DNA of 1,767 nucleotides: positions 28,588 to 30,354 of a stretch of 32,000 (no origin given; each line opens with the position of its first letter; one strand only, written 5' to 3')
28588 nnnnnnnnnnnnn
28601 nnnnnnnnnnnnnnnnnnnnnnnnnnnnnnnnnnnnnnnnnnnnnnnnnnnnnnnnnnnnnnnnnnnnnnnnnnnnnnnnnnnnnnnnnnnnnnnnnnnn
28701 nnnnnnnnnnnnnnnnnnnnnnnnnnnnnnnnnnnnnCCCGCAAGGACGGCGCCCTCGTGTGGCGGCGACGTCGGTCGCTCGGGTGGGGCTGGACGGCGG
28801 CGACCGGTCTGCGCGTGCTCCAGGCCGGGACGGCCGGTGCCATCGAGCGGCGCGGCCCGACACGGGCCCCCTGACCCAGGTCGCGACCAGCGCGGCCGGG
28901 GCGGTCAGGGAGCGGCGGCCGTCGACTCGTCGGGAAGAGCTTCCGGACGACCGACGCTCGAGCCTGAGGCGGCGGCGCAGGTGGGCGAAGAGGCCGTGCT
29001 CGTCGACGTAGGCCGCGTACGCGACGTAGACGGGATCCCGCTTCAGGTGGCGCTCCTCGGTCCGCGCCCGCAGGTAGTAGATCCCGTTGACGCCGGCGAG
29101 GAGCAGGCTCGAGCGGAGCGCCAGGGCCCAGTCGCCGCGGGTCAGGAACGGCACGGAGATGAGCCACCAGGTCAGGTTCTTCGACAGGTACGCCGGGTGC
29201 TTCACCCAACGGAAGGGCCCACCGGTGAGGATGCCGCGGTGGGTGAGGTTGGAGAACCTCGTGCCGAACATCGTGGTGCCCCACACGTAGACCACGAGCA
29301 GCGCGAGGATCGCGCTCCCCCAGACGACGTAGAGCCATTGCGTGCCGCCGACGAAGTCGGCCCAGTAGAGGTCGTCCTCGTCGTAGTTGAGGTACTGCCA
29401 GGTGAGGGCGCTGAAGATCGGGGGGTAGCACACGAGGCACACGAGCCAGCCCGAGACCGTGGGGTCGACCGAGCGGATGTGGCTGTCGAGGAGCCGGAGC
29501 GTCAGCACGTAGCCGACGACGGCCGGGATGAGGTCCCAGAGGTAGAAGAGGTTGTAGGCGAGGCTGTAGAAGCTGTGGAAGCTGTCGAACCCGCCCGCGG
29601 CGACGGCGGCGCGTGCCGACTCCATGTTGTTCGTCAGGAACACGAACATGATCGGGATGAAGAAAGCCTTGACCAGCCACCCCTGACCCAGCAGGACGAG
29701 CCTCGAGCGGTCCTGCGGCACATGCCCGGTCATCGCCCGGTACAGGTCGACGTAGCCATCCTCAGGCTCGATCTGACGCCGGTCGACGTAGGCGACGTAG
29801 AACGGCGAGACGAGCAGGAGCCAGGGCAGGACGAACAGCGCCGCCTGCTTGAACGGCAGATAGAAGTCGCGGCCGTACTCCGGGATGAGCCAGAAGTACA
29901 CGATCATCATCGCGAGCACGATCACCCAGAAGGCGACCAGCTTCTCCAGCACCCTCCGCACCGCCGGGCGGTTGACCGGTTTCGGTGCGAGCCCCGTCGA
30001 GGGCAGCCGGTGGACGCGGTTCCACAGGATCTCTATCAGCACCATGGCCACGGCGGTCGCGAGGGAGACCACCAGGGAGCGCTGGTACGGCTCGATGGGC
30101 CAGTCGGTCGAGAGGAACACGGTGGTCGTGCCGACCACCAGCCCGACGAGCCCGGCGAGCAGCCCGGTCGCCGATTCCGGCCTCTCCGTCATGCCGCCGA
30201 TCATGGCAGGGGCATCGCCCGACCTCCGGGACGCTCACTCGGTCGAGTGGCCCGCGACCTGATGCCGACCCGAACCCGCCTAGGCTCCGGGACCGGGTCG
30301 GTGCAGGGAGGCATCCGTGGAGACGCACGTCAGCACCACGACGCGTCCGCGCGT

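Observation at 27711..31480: Two 387-aa ATP-grasp paralogs bracketing a ~10-TM ICMT-family methyltransferase: candidate uncharacterised carboxylate-modifying membrane module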

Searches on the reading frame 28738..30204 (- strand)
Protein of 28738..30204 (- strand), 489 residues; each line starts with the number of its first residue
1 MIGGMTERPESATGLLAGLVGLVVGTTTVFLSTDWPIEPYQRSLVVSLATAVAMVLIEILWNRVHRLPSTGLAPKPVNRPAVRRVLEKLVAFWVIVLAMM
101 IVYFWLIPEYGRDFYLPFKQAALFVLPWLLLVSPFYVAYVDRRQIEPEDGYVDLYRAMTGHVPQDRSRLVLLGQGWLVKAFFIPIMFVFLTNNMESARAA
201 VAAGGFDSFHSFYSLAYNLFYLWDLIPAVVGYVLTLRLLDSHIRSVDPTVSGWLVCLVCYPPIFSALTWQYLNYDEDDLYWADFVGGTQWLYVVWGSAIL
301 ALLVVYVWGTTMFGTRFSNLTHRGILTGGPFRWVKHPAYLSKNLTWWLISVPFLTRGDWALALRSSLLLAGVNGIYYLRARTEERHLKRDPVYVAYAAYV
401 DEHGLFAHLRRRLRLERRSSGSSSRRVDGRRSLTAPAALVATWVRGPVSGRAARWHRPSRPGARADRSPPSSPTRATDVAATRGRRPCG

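Call 4: search_protein_families(library=pfam, proteins=[window:28738-30204:-], max_evalue=1)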
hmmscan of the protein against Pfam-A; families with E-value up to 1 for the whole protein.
window:28738-30204:- (489 aa): 4 families
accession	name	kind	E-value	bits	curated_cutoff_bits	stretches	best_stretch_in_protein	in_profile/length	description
PF04140.19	ICMT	-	1.3e-05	26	24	1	302-387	13-93/95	Isoprenylcysteine carboxyl methyltransferase (ICMT) family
PF06966.17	DUF1295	-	0.00085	19.3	20.4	1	318-398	150-233/235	Protein of unknown function (DUF1295)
PF04191.18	PEMT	-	0.0095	16.8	25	1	311-389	29-100/105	Phospholipid methyltransferase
PF20389.3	DUF6684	-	0.049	14.2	24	1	94-146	21-70/79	Family of unknown function (DUF6684)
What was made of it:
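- Closest known: ICMT/Ste14 family membrane methyltransferases. Same: MT residues 302-387 pass PF04140 (call 4).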

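Call 5: search_protein_families(library=ncbifam, proteins=[window:28738-30204:-], max_evalue=1)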
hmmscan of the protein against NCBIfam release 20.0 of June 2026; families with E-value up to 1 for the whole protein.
window:28738-30204:- (489 aa): 1 family
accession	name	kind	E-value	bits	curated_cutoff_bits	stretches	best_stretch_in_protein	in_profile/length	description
NF010314.2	PRK13751.2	equivalog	0.007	16.5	150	1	13-102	23-105/116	mercuric ion transporter MerT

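Call 12: find_homologous_proteins(query=window:28738-30204:-)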
Query window:28738-30204:- (489 aa): 3011 proteins with E <= 0.001 among 8000 candidates; the best 120 are listed.
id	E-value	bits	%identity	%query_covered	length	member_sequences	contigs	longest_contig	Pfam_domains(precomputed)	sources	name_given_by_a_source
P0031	3.9e-280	948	99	86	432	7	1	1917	PF04140.20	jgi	jgi:protein-S-isoprenylcysteine O-methyltransferase Ste14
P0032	1.9e-230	784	80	86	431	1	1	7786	PF04140.20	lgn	-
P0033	1.6e-227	775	81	83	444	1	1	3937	PF04140.20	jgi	jgi:isoprenylcysteine carboxyl methyltransferase (ICMT) family protein YpbQ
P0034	1.0e-221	755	79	84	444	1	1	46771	PF04140.20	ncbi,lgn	-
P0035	3.1e-210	718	75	83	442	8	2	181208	PF04140.20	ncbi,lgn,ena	-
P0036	5.9e-209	713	75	82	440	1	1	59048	PF04140.20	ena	-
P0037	1.9e-182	626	67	84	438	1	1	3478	PF04140.20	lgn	-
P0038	3.0e-144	500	55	86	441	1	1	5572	PF04140.20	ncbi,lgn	-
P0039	1.2e-141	491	53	85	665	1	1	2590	PF04140.20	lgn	-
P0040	8.0e-140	485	53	86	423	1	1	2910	PF04140.20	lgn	-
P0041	1.0e-134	468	51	83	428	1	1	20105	PF04140.20,PF04191.19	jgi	jgi:uncharacterized membrane protein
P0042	7.2e-131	456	51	83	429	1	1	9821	PF04140.20,PF04191.19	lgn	-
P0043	3.3e-129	450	51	83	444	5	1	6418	PF04140.20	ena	-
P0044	3.3e-127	444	51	81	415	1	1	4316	PF04140.20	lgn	-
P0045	3.0e-126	440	50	82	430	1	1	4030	PF04140.20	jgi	jgi:hypothetical protein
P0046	3.5e-126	440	50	81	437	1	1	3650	PF04140.20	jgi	jgi:protein-S-isoprenylcysteine O-methyltransferase Ste14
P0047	7.8e-126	439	50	84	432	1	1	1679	PF04140.20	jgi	jgi:protein-S-isoprenylcysteine O-methyltransferase Ste14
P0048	1.1e-125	439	50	84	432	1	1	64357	PF04140.20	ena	-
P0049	2.4e-125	437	50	82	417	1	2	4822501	PF04140.20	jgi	jgi:protein-S-isoprenylcysteine O-methyltransferase Ste14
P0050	2.5e-125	437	53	77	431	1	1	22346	PF04140.20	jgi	jgi:protein-S-isoprenylcysteine O-methyltransferase Ste14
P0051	2.9e-125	437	49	85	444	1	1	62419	PF04140.20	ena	-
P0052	8.7e-125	436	49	82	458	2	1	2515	PF04140.20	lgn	-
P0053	1.0e-124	435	51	82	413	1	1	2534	PF04140.20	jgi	jgi:protein-S-isoprenylcysteine O-methyltransferase Ste14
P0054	1.3e-124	435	49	84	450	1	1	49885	PF04140.20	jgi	jgi:hypothetical protein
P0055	4.9e-124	433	49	86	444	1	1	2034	PF04140.20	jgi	-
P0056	5.3e-124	433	49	86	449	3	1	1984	PF04140.20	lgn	-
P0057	1.8e-123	431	50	84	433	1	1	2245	PF04140.20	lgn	-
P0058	3.5e-123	430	49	85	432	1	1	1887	PF04140.20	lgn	-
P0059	3.5e-123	430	49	83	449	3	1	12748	PF04140.20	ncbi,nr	ncbi:MAG TPA: isoprenylcysteine carboxylmethyltransferase family protein [Alphaproteobacteria bacter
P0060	5.6e-123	430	49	84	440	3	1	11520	PF04140.20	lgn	-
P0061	6.6e-123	429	49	84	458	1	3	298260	PF04140.20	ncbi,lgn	ncbi:MAG: isoprenylcysteine carboxylmethyltransferase family protein [Parvibaculaceae bacterium]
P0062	8.4e-123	429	48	86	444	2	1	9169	PF04140.20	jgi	jgi:isoprenylcysteine carboxyl methyltransferase (ICMT) family protein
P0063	8.7e-123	429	49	85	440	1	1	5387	PF04140.20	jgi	jgi:protein-S-isoprenylcysteine O-methyltransferase Ste14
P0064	4.8e-122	427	48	86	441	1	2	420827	PF04140.20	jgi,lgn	jgi:protein-S-isoprenylcysteine O-methyltransferase Ste14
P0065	5.3e-122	426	48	84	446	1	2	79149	PF04140.20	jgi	jgi:protein-S-isoprenylcysteine O-methyltransferase Ste14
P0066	8.6e-122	426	49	82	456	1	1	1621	PF04140.20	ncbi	-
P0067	1.3e-121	425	48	83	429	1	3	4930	PF04140.20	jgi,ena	-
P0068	1.6e-121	425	50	83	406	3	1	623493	PF04140.20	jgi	jgi:protein-S-isoprenylcysteine O-methyltransferase Ste14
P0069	3.0e-121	424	52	74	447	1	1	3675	PF04140.20,PF04191.19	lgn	-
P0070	5.4e-121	423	49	82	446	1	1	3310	PF04140.20,PF04191.19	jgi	jgi:hypothetical protein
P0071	5.6e-121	423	50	82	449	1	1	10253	PF04140.20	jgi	jgi:hypothetical protein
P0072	7.4e-121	423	50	83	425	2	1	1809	PF04140.20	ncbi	-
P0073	1.5e-120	422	49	85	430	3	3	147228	PF04140.20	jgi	jgi:protein-S-isoprenylcysteine O-methyltransferase Ste14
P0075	2.0e-120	421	47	86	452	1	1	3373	PF04140.20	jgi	jgi:protein-S-isoprenylcysteine O-methyltransferase Ste14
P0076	2.6e-120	421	48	85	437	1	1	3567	PF04140.20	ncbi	ncbi:MAG: isoprenylcysteine carboxylmethyltransferase family protein [Mesorhizobium sp.]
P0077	3.1e-120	421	49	82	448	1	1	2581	PF04140.20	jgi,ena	-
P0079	7.7e-120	419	50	82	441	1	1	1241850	PF04140.20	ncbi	ncbi:methyltransferase family protein [Dongia sp. agr-C8]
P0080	8.7e-120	419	47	85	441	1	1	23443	PF04140.20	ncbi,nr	ncbi:MAG TPA: isoprenylcysteine carboxylmethyltransferase family protein [Dongiaceae bacterium]|nr:i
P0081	1.1e-119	419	48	82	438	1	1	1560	PF04140.20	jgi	jgi:protein-S-isoprenylcysteine O-methyltransferase Ste14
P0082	1.1e-119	419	49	83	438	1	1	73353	PF04140.20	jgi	jgi:protein-S-isoprenylcysteine O-methyltransferase Ste14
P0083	1.1e-119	419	47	86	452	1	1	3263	PF04140.20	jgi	jgi:protein-S-isoprenylcysteine O-methyltransferase Ste14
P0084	1.2e-119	419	48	82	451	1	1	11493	PF04140.20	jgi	jgi:protein-S-isoprenylcysteine O-methyltransferase Ste14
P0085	1.2e-119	419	47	84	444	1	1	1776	PF04140.20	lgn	-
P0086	1.4e-119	418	48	85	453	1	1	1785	PF04140.20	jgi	jgi:protein-S-isoprenylcysteine O-methyltransferase Ste14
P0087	1.5e-119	418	47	85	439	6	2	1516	PF04140.20,PF06966.18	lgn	-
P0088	1.5e-119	418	49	83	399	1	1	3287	PF04140.20,PF04191.19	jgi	jgi:protein-S-isoprenylcysteine O-methyltransferase Ste14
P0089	2.8e-119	417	49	84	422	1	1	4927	PF04140.20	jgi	jgi:hypothetical protein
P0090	3.2e-119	417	47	85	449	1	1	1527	PF04140.20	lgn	-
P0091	4.2e-119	417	48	82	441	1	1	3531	PF04140.20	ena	-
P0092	4.7e-119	417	49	82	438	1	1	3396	PF04140.20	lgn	-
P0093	5.7e-119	416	49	83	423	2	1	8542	PF04140.20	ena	-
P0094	6.2e-119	416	49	83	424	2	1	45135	PF04140.20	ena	-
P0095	6.5e-119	416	48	84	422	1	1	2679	PF04140.20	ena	-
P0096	1.7e-118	415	48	81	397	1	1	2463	PF04140.20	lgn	-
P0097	1.8e-118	415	47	84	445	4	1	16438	PF04140.20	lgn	-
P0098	2.2e-118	415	49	84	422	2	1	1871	PF04140.20,PF06966.18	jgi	jgi:hypothetical protein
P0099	2.3e-118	414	48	84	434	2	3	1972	PF04140.20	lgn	-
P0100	2.6e-118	414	47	83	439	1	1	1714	PF04140.20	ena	-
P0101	3.1e-118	414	47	84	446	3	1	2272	PF04140.20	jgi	-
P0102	1.0e-117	412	47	83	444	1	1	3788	PF04140.20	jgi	jgi:protein-S-isoprenylcysteine O-methyltransferase Ste14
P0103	1.1e-117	412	47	84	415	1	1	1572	PF04140.20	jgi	-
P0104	1.1e-117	412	48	82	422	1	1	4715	PF04140.20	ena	-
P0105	1.2e-117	412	48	82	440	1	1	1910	PF04140.20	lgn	-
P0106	1.4e-117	412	48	82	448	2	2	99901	PF04140.20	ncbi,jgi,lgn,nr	ncbi:MAG TPA: isoprenylcysteine carboxylmethyltransferase family protein [Dongiaceae bacterium]|jgi:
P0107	3.3e-117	411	46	83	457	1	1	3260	PF04140.20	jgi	jgi:protein-S-isoprenylcysteine O-methyltransferase Ste14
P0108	5.3e-117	410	49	83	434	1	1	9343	PF04140.20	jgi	jgi:protein-S-isoprenylcysteine O-methyltransferase Ste14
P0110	8.1e-117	409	49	82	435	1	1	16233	PF04140.20,PF04191.19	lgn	-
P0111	8.5e-117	409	48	83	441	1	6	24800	PF04140.20,PF06966.18,PF04191.19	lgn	-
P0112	1.3e-116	409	47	83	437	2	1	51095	PF04140.20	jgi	jgi:protein-S-isoprenylcysteine O-methyltransferase Ste14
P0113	1.3e-116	409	47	84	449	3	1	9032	PF04140.20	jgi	jgi:protein-S-isoprenylcysteine O-methyltransferase Ste14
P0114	1.5e-116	408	47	83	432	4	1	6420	PF04140.20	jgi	jgi:protein-S-isoprenylcysteine O-methyltransferase Ste14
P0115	1.5e-116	408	49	85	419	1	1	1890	PF04140.20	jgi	jgi:hypothetical protein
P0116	1.7e-116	408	47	82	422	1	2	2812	PF04140.20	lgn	-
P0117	2.5e-116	408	46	86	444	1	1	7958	PF04140.20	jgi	jgi:hypothetical protein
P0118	3.0e-116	408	46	83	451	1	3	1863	PF04140.20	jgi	-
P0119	3.9e-116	407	46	83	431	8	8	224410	PF04140.20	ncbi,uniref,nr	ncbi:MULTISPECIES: isoprenylcysteine carboxylmethyltransferase family protein [unclassified Mesorhiz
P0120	6.4e-116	406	48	82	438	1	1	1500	PF04140.20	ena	-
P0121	1.4e-115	405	46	85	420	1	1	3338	PF04140.20,PF06966.18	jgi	jgi:protein-S-isoprenylcysteine O-methyltransferase Ste14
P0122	1.6e-115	405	48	83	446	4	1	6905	PF04140.20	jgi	jgi:hypothetical protein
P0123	2.0e-115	405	48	81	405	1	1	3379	PF04140.20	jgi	jgi:protein-S-isoprenylcysteine O-methyltransferase Ste14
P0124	2.1e-115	405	48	85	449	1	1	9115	PF04140.20,PF06966.18,PF04191.19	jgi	jgi:protein-S-isoprenylcysteine O-methyltransferase Ste14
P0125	2.3e-115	405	47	83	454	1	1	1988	PF04140.20,PF04191.19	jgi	jgi:protein-S-isoprenylcysteine O-methyltransferase Ste14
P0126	4.0e-115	404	48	78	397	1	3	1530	PF04140.20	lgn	-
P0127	6.6e-115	403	48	83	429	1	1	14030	PF04140.20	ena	-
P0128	7.7e-115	403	48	78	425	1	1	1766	PF04140.20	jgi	jgi:hypothetical protein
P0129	7.9e-115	403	46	83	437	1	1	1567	PF04140.20,PF04191.19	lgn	-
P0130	8.6e-115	403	48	85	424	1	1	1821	PF04140.20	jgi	jgi:protein-S-isoprenylcysteine O-methyltransferase Ste14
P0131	8.6e-115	403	47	83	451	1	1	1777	PF04140.20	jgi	jgi:hypothetical protein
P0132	2.8e-114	401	48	83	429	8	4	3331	PF04140.20,PF04191.19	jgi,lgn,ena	-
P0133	3.1e-114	401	49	77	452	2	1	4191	PF04140.20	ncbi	-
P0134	3.1e-114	401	49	84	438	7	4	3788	PF04140.20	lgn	-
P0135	3.7e-114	401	48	74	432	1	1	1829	PF04140.20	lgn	-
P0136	4.4e-114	400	47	83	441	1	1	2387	PF04140.20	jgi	jgi:protein-S-isoprenylcysteine O-methyltransferase Ste14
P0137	5.6e-114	400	47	82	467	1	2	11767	PF04140.20,PF06966.18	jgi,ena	-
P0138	5.7e-114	400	51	77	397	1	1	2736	PF04140.20,PF06966.18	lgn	-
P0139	5.9e-114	400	45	86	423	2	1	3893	PF04140.20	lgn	-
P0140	7.9e-114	400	46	83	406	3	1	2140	PF04140.20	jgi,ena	-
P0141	8.2e-114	399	48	82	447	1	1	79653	PF04140.20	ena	-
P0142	8.4e-114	399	51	75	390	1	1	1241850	PF04140.20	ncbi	ncbi:isoprenylcysteine carboxylmethyltransferase family protein [Dongia sp. agr-C8]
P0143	1.4e-113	399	49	78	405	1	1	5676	PF04140.20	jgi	jgi:hypothetical protein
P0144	2.1e-113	398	46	85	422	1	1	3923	PF04140.20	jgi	jgi:hypothetical protein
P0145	2.3e-113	398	47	83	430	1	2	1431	PF04140.20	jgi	jgi:hypothetical protein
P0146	2.8e-113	398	48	82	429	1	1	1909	PF04140.20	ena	-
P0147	4.5e-113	397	46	83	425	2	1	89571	PF04140.20,PF06966.18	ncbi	ncbi:MAG: isoprenylcysteine carboxylmethyltransferase family protein [Hyphomicrobiales bacterium]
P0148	4.9e-113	397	50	75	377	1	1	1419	PF04140.20,PF04191.19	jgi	jgi:protein-S-isoprenylcysteine O-methyltransferase Ste14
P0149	4.9e-113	397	47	78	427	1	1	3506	PF04140.20,PF06966.18,PF04191.19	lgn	-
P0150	5.1e-113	397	46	84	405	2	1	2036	PF04140.20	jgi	jgi:hypothetical protein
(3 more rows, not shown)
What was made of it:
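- On ICMT family (PF04140): The match is also precomputed for nearly all of the 120 listed homologues (call 12).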

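Call 13: find_encoding_contigs(protein=P0079, flank=6000, max_places=2)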
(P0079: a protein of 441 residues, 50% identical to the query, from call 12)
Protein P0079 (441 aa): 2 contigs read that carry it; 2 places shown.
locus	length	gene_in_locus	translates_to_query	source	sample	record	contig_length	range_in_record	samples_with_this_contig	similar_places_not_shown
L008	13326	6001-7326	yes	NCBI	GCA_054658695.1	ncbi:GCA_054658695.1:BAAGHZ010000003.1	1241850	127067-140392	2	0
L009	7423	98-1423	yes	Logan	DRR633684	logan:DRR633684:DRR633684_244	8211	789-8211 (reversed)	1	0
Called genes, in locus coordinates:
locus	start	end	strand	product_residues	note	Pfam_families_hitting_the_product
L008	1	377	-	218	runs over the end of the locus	-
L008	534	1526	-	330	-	PF08240:ADH_N, PF16912:Glu_dehyd_C, PF00107:ADH_zinc_N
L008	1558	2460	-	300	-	PF00892:EamA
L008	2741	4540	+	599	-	PF00009:GTP_EFTU, PF00071:Ras (weak), PF03144:GTP_EFTU_D2, PF14492:EFG_III (weak), PF00679:EFG_C, PF06421:LepA_C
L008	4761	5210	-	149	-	-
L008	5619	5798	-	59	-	-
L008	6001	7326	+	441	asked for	PF04140:ICMT (weak)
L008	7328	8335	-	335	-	PF14525:AraC_binding_2, PF12833:HTH_18, PF00165:HTH_AraC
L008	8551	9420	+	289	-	-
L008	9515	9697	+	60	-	-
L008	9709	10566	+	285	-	PF01936:NYN, PF12872:OST-HTH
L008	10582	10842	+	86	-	-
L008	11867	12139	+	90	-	-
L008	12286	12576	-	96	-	-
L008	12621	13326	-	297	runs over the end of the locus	PF02810:SEC-C (weak)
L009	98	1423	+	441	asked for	PF04140:ICMT (weak)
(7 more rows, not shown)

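Call 14: find_encoding_contigs(protein=P0119, flank=6000, max_places=2)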
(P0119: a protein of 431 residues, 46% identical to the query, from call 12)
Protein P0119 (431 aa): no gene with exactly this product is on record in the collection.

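Call 15: find_encoding_contigs(protein=P0035, flank=8000, max_places=2)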
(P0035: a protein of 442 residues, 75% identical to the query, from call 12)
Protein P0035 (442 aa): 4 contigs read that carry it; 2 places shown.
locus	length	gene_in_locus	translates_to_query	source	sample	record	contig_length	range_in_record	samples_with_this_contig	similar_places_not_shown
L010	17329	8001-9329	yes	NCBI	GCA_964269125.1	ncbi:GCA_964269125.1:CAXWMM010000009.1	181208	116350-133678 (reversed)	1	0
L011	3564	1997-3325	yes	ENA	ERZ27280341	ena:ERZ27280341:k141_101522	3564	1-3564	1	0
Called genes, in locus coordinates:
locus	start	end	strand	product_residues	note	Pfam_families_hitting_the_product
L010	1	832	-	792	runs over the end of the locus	PF01315:Ald_Xan_dh_C, PF02738:MoCoBD_1, PF20256:MoCoBD_2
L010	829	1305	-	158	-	PF00111:Fer2 (weak), PF01799:Fer2_2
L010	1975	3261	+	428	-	PF00082:Peptidase_S8, PF06280:fn3_5 (faint), PF02225:PA, PF17766:fn3_6 (weak)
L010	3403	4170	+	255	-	PF13350:Y_phosphatase3, PF22784:PTP-SAK (faint)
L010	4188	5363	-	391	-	PF02655:ATP-grasp_3 (faint)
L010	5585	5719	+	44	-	-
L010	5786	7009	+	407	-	PF07221:GlcNAc_2-epim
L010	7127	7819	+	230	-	PF03551:PadR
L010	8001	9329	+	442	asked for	PF04140:ICMT (weak)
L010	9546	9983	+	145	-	PF00436:SSB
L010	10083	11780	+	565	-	PF02463:SMC_N (faint), PF00005:ABC_tran, PF13304:AAA_21 (faint), PF13476:AAA_23 (faint), PF13555:AAA_29 (faint), PF12848:ABC_tran_Xtn, PF00005:ABC_tran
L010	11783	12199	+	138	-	PF13279:4HBT_2, PF03061:4HBT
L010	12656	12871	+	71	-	PF26572:DUF8185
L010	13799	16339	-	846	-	PF07690:MFS_1, PF00356:LacI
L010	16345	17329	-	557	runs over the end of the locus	PF00128:Alpha-amylase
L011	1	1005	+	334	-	?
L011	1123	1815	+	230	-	PF03551:PadR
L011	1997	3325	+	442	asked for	PF04140:ICMT (weak)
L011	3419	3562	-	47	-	?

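Call 51: search_solved_structures(query=A5, max_evalue=1, show_alignments=2)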
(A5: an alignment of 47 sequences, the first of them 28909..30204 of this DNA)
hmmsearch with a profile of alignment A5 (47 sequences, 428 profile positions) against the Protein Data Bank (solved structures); distinct sequences matched with E-value up to 1: 3.
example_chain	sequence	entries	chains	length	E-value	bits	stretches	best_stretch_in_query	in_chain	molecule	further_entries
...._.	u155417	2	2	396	6.8e-05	25.1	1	302-406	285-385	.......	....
4pn7_A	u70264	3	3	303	0.41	12.7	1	13-72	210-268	Putative transcription factor | p34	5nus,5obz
7xk3_E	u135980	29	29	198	0.48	12.5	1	92-142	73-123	Na(+)-translocating NADH-quinone reductase subunit E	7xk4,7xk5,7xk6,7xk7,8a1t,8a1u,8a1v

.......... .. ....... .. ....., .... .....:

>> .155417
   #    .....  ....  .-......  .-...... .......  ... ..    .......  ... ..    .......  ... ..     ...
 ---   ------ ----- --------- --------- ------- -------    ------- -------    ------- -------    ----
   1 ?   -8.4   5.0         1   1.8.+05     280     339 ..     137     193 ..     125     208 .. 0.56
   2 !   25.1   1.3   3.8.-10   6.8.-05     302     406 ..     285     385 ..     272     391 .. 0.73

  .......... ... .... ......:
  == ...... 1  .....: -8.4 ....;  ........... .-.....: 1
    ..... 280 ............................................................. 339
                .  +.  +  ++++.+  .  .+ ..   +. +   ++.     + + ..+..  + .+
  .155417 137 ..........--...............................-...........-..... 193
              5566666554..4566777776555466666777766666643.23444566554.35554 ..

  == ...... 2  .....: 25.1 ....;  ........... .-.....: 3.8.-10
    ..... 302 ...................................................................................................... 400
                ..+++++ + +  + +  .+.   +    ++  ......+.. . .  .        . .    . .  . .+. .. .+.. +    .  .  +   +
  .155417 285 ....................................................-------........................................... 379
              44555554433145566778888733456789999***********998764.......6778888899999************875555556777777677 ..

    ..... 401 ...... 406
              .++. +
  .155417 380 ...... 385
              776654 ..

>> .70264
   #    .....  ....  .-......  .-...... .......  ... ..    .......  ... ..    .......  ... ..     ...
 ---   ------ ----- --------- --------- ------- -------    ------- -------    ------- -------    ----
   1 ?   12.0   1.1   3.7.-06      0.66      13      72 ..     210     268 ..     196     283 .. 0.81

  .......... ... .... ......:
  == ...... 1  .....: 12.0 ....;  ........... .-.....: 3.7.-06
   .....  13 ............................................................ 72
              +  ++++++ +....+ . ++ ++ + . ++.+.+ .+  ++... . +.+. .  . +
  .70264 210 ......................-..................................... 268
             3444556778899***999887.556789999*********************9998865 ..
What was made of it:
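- Closest known: ICMT/Ste14 family membrane methyltransferases. Same: The best PDB sequence match is the ICMT-like protein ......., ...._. (call 51).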
